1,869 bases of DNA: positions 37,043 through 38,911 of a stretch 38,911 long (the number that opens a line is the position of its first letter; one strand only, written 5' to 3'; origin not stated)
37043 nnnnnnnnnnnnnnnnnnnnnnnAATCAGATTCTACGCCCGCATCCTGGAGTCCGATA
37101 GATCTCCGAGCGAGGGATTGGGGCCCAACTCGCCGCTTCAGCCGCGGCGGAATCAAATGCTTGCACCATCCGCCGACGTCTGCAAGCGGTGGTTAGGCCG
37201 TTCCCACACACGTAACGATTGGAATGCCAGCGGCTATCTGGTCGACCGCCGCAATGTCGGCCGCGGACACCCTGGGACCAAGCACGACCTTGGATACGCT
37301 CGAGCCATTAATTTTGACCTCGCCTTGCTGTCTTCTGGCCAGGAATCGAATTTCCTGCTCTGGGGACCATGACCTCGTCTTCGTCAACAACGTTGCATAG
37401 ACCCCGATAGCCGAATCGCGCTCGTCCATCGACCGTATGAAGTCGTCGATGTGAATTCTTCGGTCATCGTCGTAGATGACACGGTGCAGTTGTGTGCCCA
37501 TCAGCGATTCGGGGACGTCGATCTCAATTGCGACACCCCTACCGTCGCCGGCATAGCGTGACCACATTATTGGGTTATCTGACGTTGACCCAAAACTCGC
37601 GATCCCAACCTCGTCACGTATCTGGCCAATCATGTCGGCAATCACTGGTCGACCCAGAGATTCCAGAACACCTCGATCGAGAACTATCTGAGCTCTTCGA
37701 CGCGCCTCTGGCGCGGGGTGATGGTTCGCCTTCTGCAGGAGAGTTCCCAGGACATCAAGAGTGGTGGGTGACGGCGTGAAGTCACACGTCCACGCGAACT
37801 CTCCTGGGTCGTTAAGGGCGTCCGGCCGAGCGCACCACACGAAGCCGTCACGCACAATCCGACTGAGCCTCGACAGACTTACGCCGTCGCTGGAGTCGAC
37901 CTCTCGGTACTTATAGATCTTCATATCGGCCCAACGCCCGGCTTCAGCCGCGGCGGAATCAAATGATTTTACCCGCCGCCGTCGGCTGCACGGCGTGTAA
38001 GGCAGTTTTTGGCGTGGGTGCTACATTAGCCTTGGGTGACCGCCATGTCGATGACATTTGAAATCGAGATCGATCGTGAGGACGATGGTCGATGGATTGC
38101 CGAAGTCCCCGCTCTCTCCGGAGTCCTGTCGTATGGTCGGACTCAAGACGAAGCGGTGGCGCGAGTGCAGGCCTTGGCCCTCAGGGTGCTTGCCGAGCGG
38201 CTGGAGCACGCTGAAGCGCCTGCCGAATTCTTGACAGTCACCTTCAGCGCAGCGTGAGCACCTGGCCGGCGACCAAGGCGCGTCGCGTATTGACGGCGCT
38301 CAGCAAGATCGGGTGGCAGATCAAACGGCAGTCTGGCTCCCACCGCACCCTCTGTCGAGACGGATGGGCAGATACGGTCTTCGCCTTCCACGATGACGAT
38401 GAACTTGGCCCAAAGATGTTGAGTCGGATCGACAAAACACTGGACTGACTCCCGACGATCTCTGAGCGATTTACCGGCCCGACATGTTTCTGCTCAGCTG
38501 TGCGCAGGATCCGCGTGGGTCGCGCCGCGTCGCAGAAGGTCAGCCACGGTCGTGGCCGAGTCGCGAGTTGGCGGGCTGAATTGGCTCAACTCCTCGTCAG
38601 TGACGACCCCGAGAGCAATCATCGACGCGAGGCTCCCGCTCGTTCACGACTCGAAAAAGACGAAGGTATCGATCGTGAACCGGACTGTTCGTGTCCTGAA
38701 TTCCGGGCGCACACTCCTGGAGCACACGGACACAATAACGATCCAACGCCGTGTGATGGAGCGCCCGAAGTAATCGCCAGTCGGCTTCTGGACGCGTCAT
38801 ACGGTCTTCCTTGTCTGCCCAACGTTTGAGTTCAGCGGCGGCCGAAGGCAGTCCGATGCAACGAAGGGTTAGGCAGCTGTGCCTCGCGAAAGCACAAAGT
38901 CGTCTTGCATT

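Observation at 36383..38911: Integron-type cassette array next to the cbb3 operon, with no integrase in view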

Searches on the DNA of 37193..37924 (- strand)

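Call 27: search_with_rna_model(model_id=R1, source=L001, filters=off, max_evalue=10, show_alignments=3)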
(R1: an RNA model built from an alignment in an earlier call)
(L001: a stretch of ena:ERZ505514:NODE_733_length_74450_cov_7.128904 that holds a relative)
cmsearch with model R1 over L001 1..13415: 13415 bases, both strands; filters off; matches with E-value up to 10: 23.
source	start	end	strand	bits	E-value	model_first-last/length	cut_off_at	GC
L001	1734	1791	+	60.1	2.9e-14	1-64/64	no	0.6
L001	3410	3485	+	56.7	2.3e-13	1-64/64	no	0.64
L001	2605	2679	+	47.4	6.8e-11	1-64/64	no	0.67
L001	1150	1212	+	27.8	1e-05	1-64/64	no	0.6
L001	1734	1791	-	25.2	5.1e-05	1-64/64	no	0.6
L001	3410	3485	-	12.7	0.1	1-64/64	no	0.64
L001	2605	2679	-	11.7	0.2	1-64/64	no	0.67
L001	12345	12387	-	9.2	0.89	1-64/64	no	0.53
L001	12345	12387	+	8.8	1.1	1-64/64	no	0.53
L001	4059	4107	+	8.7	1.2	1-64/64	no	0.69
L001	5899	5913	+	8.4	1.5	1-64/64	no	0.67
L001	10912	10937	-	7.7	2.2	20-45/64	no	0.69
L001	9736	9806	-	7.5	2.5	1-64/64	no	0.72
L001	10389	10446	-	7.5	2.6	1-64/64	no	0.76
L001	1122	1187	-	6.9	3.6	1-64/64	no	0.67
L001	7280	7330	-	6.3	5.4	1-64/64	no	0.76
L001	3509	3555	+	6.2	5.5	1-64/64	no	0.53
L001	251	280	-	6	6.3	18-47/64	no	0.73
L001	639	676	-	5.9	6.7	1-64/64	no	0.63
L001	9525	9608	+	5.8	6.9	1-64/64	no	0.7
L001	13167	13210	+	5.8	7.1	1-64/64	no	0.8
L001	7575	7660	+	5.8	7.4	1-64/64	no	0.69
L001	11181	11207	+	5.5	8.7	19-46/64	no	0.89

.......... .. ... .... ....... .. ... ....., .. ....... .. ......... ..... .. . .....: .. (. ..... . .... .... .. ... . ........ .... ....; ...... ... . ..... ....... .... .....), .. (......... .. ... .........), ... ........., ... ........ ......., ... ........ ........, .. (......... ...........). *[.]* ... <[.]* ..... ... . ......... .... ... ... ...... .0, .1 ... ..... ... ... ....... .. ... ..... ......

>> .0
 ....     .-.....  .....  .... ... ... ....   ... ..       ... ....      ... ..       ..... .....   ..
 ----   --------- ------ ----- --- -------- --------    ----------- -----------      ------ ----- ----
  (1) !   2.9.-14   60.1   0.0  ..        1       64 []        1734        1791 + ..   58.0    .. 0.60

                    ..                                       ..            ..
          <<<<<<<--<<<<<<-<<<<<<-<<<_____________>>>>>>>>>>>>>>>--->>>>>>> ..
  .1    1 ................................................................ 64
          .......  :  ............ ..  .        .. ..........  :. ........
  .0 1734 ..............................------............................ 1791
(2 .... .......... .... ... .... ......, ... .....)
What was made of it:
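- A fourth site in L001 that did not fit the retrieval pattern still scores 27.8 bits, E 1e-5 (call 27).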

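Call 68: search_with_rna_model(model_id=R1, sources=[L219, L220, L221, L222, L223, L224, L225, L226, L227, L217, L218], filters=off, max_evalue=0.01)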
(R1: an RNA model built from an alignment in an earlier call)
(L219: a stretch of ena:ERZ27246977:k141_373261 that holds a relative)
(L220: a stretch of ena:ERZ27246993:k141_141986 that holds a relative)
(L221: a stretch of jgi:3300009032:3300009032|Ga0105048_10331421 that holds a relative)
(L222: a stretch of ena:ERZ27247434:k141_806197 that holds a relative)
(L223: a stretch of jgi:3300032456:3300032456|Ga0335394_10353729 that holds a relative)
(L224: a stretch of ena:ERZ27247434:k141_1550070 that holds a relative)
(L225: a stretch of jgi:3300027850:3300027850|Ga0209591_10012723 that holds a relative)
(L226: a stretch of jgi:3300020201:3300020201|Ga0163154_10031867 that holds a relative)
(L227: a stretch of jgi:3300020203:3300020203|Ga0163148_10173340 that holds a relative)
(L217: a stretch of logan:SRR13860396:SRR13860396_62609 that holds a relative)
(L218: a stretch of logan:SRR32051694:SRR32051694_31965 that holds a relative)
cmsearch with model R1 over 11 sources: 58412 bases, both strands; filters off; matches with E-value up to 0.01: 18.
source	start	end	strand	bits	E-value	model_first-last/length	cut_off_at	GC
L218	11867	11938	+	53.2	8.6e-12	1-64/64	no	0.62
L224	10439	10502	+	40.9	1.6e-08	1-64/64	no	0.62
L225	6131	6194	+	40.9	1.6e-08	1-64/64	no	0.62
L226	2186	2249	+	40.9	1.6e-08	1-64/64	no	0.62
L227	945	1008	+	40.9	1.6e-08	1-64/64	no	0.62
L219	1405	1462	+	40.6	1.8e-08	1-64/64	no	0.64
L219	822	884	+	36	3e-07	1-64/64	no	0.59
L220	1736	1798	+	36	3e-07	1-64/64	no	0.59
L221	1490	1552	+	36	3e-07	1-64/64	no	0.59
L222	1130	1192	+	36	3e-07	1-64/64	no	0.59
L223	560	622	+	36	3e-07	1-64/64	no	0.59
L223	1143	1200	+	31.4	5.1e-06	1-64/64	no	0.64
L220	89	151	+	23.7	0.00055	1-64/64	no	0.57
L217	2544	2597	+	22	0.0016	11-53/64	no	0.74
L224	10439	10502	-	19.5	0.0074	1-64/64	no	0.62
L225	6131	6194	-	19.5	0.0074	1-64/64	no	0.62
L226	2186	2249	-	19.5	0.0074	1-64/64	no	0.62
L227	945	1008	-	19.5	0.0074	1-64/64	no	0.62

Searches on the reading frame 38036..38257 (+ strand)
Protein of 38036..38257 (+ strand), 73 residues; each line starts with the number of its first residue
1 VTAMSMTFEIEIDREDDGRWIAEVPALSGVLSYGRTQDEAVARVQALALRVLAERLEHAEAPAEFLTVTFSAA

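Call 9: search_protein_families(library=pfam, proteins=[window:38036-38257:+], max_evalue=0.1)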
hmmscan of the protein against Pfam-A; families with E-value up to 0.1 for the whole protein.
window:38036-38257:+ (73 aa): 3 families
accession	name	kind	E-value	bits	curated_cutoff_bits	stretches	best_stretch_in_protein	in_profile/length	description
PF21748.3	UPF0150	-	0.0015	18.9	27.3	1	15-42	16-43/64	UPF0150-like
PF15919.11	HicB_lk_antitox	-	0.0038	17.8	27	1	9-60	2-53/123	HicB_like antitoxin of bacterial toxin-antitoxin system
PF24113.1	DUF7387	-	0.021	15.6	27.9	1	9-45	13-48/85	Family of unknown function (DUF7387)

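Call 36: search_protein_families(library=ncbifam, proteins=[window:38036-38257:+], max_evalue=0.01)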
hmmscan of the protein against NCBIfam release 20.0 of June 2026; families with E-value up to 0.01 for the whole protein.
window:38036-38257:+ (73 aa): 0 families

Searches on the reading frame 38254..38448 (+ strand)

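Call 9: search_protein_families(library=pfam, proteins=[window:38254-38448:+], max_evalue=0.1)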
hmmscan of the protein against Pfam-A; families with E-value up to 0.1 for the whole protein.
window:38254-38448:+ (64 aa): 1 family
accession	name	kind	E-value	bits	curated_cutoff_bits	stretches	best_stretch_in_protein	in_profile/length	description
PF07927.17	HicA_toxin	-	8.1e-12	45.5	27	1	10-60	2-53/58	HicA toxin of bacterial toxin-antitoxin,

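Call 36: search_protein_families(library=ncbifam, proteins=[window:38254-38448:+], max_evalue=0.01)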
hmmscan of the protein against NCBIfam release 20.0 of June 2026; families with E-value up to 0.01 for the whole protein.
window:38254-38448:+ (64 aa): 0 families

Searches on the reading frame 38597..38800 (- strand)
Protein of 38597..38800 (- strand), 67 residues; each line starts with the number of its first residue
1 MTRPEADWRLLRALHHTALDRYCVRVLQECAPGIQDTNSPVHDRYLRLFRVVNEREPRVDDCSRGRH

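Call 9: search_protein_families(library=pfam, proteins=[window:38597-38800:-], max_evalue=0.1)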
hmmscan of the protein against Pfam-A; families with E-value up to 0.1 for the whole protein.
window:38597-38800:- (67 aa): 0 families

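Call 15: find_encoding_contigs(protein=window:38597-38800:-, flank=10000, max_places=10)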
Protein window:38597-38800:- (67 aa): no gene with exactly this product is on record in the collection.
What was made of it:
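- Tried and rejected: Exact look-up of the 67-aa ORF: not on record (call 15).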
